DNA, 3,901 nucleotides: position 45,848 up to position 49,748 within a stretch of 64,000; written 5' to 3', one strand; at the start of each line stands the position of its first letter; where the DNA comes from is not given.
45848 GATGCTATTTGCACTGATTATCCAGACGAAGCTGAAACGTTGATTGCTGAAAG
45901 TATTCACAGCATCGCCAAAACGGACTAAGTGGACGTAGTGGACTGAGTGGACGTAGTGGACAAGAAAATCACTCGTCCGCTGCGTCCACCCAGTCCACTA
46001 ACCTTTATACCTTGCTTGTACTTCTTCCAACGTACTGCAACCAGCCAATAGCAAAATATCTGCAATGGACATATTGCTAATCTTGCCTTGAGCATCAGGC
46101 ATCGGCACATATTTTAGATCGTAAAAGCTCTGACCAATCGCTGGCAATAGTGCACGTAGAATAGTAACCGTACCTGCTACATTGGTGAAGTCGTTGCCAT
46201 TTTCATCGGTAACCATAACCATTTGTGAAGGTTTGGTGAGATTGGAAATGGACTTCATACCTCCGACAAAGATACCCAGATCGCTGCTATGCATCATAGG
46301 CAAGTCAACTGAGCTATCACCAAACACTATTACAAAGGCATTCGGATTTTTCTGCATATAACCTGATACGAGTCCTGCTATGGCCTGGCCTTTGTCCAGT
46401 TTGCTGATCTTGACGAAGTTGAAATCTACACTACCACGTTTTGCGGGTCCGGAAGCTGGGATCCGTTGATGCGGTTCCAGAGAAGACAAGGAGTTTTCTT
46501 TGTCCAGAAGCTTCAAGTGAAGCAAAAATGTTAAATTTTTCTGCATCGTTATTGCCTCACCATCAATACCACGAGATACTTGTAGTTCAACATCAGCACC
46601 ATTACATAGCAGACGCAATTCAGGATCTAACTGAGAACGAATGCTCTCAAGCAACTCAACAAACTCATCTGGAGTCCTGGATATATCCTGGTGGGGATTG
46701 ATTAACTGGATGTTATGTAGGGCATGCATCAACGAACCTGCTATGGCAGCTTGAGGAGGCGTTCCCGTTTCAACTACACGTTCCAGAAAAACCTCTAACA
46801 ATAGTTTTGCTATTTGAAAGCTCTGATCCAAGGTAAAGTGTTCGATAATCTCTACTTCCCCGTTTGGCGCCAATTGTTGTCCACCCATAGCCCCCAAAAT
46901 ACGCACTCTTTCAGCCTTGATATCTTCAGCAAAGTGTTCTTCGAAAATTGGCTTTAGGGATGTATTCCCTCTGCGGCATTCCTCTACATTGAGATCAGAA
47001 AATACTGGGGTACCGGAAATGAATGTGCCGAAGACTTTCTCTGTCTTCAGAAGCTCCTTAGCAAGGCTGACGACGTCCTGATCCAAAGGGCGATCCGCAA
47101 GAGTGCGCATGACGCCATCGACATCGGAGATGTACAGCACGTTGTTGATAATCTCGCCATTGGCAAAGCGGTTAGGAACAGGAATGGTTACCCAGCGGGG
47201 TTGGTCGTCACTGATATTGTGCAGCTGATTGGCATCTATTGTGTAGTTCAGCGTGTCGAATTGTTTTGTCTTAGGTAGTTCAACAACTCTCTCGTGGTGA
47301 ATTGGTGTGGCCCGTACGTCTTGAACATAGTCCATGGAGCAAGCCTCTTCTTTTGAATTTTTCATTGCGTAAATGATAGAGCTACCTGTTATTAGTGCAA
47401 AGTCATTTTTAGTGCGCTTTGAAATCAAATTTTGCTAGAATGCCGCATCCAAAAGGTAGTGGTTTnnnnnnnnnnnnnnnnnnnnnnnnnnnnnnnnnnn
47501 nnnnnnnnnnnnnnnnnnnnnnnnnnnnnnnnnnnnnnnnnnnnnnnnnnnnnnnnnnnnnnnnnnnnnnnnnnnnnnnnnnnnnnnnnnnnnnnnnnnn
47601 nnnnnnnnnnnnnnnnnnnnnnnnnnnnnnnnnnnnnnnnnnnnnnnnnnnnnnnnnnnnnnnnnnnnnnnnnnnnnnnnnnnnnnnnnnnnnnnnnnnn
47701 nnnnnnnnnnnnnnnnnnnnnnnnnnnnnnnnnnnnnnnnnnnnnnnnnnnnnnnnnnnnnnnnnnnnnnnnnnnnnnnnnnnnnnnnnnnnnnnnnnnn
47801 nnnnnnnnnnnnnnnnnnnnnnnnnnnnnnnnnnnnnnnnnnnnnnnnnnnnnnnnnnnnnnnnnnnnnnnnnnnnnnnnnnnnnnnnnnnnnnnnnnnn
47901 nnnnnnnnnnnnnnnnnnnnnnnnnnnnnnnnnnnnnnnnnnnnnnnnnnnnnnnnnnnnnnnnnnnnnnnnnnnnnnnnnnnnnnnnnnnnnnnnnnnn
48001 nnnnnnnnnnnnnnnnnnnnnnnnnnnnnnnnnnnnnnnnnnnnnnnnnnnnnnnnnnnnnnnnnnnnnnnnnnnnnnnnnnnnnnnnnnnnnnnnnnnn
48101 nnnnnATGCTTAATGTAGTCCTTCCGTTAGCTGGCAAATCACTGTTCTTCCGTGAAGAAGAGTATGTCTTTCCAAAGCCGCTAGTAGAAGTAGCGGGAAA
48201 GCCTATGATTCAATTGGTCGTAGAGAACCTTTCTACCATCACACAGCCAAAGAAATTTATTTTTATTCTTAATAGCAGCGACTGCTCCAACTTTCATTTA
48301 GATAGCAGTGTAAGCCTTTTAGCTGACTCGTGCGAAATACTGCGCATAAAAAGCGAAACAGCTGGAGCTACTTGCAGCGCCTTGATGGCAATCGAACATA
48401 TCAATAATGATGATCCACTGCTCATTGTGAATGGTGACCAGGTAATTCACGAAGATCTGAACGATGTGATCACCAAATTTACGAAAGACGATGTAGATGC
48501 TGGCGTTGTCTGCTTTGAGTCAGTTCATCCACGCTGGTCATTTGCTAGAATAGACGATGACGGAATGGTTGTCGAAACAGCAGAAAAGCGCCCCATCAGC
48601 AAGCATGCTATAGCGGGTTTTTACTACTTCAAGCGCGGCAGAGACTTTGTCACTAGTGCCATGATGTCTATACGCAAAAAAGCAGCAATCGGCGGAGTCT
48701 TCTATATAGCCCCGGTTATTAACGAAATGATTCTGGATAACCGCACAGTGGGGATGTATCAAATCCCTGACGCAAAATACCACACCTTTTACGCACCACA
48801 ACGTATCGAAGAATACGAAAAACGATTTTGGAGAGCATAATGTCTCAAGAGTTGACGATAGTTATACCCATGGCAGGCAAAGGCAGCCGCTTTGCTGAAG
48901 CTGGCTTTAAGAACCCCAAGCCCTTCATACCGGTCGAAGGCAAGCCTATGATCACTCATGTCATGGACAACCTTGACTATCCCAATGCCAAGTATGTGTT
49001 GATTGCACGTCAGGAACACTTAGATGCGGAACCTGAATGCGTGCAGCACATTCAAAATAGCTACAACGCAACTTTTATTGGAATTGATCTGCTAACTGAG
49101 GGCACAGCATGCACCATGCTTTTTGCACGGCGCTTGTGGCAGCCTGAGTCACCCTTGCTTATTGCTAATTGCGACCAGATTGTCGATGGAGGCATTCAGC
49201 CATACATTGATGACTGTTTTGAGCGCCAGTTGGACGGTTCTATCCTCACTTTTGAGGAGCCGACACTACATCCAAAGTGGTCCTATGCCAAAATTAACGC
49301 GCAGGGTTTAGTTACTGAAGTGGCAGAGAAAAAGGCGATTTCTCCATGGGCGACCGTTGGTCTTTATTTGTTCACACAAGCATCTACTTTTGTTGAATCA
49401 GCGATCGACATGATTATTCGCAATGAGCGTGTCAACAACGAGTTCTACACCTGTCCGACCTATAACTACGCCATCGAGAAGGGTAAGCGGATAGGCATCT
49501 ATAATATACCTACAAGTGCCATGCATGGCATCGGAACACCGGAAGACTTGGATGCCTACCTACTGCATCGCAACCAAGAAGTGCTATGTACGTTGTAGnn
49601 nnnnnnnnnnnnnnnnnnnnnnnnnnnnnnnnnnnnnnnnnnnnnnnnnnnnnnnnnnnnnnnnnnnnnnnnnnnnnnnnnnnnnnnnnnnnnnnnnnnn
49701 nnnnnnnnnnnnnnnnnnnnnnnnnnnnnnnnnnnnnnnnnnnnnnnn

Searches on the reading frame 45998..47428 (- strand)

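Call 29: search_protein_families(library=pfam, proteins=[window:45998-47428:-], max_evalue=0.001)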
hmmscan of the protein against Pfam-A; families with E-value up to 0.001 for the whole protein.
window:45998-47428:- (476 aa): 1 family
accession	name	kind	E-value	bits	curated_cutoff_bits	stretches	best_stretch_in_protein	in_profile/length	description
PF08282.18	Hydrolase_3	-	0.00012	22.3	20.9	0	342-389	184-229/255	haloacid dehalogenase-like hydrolase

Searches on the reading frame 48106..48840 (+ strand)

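Call 29: search_protein_families(library=pfam, proteins=[window:48106-48840:+], max_evalue=0.001)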
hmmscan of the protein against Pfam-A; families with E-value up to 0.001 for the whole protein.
window:48106-48840:+ (244 aa): 2 families
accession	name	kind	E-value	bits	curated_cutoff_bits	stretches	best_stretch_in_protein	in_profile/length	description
PF00483.29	NTP_transferase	-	2.1e-10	41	21.2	1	22-178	20-183/245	Nucleotidyl transferase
PF12804.13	NTP_transf_3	-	1.6e-06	28.8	27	1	23-141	15-127/160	MobA-like NTP transferase domain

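Call 83: search_protein_families(library=ncbifam, proteins=[window:48106-48840:+], max_evalue=0.00001)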
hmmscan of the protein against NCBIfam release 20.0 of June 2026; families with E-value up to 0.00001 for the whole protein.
window:48106-48840:+ (244 aa): 9 families
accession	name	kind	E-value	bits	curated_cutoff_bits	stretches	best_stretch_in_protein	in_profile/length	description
TIGR01208.1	rmlA_long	equivalog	4.3e-14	52.2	320.25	1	5-220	3-214/353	glucose-1-phosphate thymidylyltransferase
NF041313.1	UDPGP_AglF_Halo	equivalog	2.4e-13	50.1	400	1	5-239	4-232/234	UTP--glucose-1-phosphate uridylyltransferase AglF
TIGR03992.1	Arch_glmU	subfamily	3.6e-11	42.6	292.1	1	22-191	21-185/393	bifunctional sugar-1-phosphate nucleotidylyltransferase/acetyltransferase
NF041173.1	Sug_nt_acttase_Thmprot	equivalog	3.7e-09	36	600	1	21-190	20-184/405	bifunctional sugar-1-phosphate nucleotidylyltransferase/acetyltransferase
NF010937.0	PRK14357.1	equivalog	1.9e-08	33.6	658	1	22-206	18-197/448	bifunctional UDP-N-acetylglucosamine diphosphorylase/glucosamine-1-phosphate N-acetyltransferase GlmU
TIGR01173.1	glmU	equivalog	4.6e-07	29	366.85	1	22-223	18-217/452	bifunctional UDP-N-acetylglucosamine diphosphorylase/glucosamine-1-phosphate N-acetyltransferase GlmU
TIGR01207.1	rmlA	equivalog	1.8e-06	27.3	360.65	1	26-177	24-177/286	glucose-1-phosphate thymidylyltransferase RfbA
NF010934.1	PRK14354.1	equivalog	3.9e-06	25.6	450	1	23-224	18-218/447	bifunctional UDP-N-acetylglucosamine diphosphorylase/glucosamine-1-phosphate N-acetyltransferase GlmU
NF052502.1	man1P_GTase_Rv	exception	4.1e-06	25.9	440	1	10-177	9-176/352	mannose-1-phosphate guanylyltransferase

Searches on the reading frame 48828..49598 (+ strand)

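Call 29: search_protein_families(library=pfam, proteins=[window:48828-49598:+], max_evalue=0.001)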
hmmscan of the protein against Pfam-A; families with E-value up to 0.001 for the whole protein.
window:48828-49598:+ (256 aa): 3 families
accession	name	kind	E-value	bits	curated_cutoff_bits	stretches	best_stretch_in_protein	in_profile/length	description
PF00483.29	NTP_transferase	-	1.3e-09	38.5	21.2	1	15-185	6-183/245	Nucleotidyl transferase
PF12804.13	NTP_transf_3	-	1.4e-05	25.8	27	1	12-117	2-96/160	MobA-like NTP transferase domain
PF01128.25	IspD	-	0.0005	20.3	27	1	10-63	2-53/221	2-C-methyl-D-erythritol 4-phosphate cytidylyltransferase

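Call 83: search_protein_families(library=ncbifam, proteins=[window:48828-49598:+], max_evalue=0.00001)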
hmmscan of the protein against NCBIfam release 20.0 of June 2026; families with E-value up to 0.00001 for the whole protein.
window:48828-49598:+ (256 aa): 4 families
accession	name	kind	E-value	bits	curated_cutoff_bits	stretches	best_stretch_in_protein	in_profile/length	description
TIGR01208.1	rmlA_long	equivalog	4.8e-15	55.3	320.25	1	12-241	3-227/353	glucose-1-phosphate thymidylyltransferase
NF041313.1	UDPGP_AglF_Halo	equivalog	1.3e-12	47.6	400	1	12-242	4-228/234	UTP--glucose-1-phosphate uridylyltransferase AglF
TIGR03992.1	Arch_glmU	subfamily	3.4e-11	42.6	292.1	1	11-206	3-189/393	bifunctional sugar-1-phosphate nucleotidylyltransferase/acetyltransferase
NF041173.1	Sug_nt_acttase_Thmprot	equivalog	4.3e-07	29.2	600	1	11-206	3-189/405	bifunctional sugar-1-phosphate nucleotidylyltransferase/acetyltransferase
